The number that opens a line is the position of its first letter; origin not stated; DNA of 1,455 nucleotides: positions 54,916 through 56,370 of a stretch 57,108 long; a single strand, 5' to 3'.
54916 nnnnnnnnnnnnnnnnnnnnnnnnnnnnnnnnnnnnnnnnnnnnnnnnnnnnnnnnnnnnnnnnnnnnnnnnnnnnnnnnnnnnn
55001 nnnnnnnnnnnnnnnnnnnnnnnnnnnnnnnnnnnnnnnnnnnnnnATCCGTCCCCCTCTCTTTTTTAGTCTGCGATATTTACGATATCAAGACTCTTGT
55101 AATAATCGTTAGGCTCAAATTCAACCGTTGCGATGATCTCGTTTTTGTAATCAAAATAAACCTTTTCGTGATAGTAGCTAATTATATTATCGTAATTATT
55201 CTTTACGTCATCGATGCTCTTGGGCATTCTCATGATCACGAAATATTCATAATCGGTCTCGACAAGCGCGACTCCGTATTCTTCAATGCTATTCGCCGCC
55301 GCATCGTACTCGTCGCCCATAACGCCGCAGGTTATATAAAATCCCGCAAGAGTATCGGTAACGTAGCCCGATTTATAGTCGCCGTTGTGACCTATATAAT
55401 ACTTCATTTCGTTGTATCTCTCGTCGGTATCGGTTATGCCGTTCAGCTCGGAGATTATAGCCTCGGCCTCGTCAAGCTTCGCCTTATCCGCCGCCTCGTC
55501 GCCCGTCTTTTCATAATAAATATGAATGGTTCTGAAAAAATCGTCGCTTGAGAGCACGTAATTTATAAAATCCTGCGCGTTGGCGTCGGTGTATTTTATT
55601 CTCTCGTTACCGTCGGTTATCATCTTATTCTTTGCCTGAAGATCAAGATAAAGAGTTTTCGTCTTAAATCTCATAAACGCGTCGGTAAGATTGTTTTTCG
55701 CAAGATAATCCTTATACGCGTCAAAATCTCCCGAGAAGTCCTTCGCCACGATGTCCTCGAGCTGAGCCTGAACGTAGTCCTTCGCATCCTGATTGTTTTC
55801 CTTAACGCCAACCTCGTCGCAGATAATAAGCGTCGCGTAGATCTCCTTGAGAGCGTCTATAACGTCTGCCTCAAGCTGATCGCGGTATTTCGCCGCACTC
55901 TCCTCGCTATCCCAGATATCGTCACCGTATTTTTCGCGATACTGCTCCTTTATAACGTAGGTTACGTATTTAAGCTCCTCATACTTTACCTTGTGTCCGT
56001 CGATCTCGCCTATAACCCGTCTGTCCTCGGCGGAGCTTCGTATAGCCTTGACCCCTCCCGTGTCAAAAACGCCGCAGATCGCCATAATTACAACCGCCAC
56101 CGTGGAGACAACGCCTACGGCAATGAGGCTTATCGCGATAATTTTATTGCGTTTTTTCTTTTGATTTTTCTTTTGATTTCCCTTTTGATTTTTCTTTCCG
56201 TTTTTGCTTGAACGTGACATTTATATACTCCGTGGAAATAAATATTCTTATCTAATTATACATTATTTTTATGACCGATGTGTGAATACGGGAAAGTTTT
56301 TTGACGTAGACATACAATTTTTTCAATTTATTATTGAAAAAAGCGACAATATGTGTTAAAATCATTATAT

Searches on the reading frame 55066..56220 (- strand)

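Call 5: search_protein_families(library=pfam, proteins=[window:55066-56220:-], max_evalue=0.001)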
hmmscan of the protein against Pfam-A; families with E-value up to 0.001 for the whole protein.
window:55066-56220:- (384 aa): 3 families
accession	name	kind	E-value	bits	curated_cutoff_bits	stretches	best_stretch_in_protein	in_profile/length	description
PF13624.11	SurA_N_3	-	8.1e-07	29.5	27.2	1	41-181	14-146/162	SurA-like N-terminal domain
PF13623.11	SurA_N_2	-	4.4e-06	27.1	28.5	1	41-168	16-138/145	SurA-like N-terminal domain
PF09716.15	ETRAMP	-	0.00016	22.1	29.1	1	4-44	30-70/81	Malarial early transcribed membrane protein (ETRAMP)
